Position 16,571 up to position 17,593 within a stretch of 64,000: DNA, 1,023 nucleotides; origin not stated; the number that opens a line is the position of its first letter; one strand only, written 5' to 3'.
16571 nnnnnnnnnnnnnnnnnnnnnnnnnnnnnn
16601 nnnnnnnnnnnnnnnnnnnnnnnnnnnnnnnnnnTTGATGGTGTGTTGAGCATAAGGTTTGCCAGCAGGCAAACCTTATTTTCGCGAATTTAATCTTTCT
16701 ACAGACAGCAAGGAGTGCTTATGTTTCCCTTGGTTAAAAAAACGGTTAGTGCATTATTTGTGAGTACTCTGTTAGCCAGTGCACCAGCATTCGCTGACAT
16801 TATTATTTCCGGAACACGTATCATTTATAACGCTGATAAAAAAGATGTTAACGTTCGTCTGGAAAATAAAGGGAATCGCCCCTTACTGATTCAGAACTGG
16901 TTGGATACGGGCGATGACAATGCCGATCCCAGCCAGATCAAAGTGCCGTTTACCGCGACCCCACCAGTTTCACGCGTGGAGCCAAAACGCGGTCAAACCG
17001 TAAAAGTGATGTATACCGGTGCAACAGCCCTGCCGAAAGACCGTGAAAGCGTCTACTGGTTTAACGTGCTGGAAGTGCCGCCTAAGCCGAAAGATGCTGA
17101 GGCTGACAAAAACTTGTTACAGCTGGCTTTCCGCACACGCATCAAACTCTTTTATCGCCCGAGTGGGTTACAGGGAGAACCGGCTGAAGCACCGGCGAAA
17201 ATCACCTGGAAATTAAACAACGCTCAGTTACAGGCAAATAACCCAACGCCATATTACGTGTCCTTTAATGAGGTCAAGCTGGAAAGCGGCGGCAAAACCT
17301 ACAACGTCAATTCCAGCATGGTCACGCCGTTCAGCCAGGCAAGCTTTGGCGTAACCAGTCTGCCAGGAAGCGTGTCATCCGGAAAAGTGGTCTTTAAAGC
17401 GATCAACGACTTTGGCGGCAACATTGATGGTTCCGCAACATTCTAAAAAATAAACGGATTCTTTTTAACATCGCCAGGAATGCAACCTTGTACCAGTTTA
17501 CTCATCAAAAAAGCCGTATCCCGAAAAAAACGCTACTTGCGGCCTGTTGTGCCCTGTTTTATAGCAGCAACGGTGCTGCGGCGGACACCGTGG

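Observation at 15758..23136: yad chaperone-usher fimbrial operon looks like a divergent, possibly horizontally exchanged allele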

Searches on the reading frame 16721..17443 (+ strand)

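Call 45: search_protein_families(proteins=[window:16721-17443:+], library=ncbifam, max_evalue=0.001)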
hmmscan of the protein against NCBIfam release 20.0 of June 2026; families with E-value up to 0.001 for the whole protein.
window:16721-17443:+ (241 aa): 20 families
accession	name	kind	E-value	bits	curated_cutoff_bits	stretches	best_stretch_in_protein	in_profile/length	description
NF007398.0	PRK09926.1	equivalog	6.3e-126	418.9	285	1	1-240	1-245/246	fimbrial chaperone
NF011785.1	PRK15249.1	exception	1.4e-47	162.2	550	1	14-238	17-247/253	fimbrial biogenesis chaperone StbB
NF011818.0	PRK15290.1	equivalog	2.8e-44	151.3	317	1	7-233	18-234/243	fimbrial chaperone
NF011755.1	PRK15208.1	exception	3.9e-44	150.7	360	1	17-234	9-216/225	long polar fimbrial biogenesis chaperone LpfB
NF011823.0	PRK15295.1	equivalog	3.4e-43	147.6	309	1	9-234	4-219/227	fimbrial assembly chaperone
NF011764.0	PRK15218.1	equivalog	2e-42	145.1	372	1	18-213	11-201/226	fimbrial assembly chaperone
NF011758.0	PRK15211.1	equivalog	6.9e-40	136.7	248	1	12-234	10-224/230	fimbrial chaperone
NF011789.1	PRK15253.1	exception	4.6e-38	130.9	500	1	7-209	2-198/227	fimbrial biogenesis chaperone StcB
NF011742.0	PRK15195.1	equivalog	6.4e-38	130.3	327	1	6-233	6-220/230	type 1 fimbria chaperone FimC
NF011782.0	PRK15246.1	equivalog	2.1e-37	128.6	277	1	16-233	20-231/252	fimbrial assembly chaperone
NF011827.0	PRK15299.1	equivalog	1.2e-36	126.3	375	1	12-234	9-219/227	fimbrial chaperone protein StiB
NF011735.0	PRK15188.1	equivalog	1.8e-30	106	365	1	18-234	20-219/228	fimbrial chaperone protein BcfB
NF008483.0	PRK11385.1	equivalog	5e-30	104.4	357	1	14-233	15-226/236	fimbrial chaperone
NF011739.0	PRK15192.1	equivalog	1.9e-29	102.6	296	1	15-233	12-221/234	pili/flagellar-assembly chaperone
NF011805.0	PRK15274.1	equivalog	2.5e-28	99.2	417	1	11-233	11-228/257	putative periplasmic fimbrial chaperone protein SteC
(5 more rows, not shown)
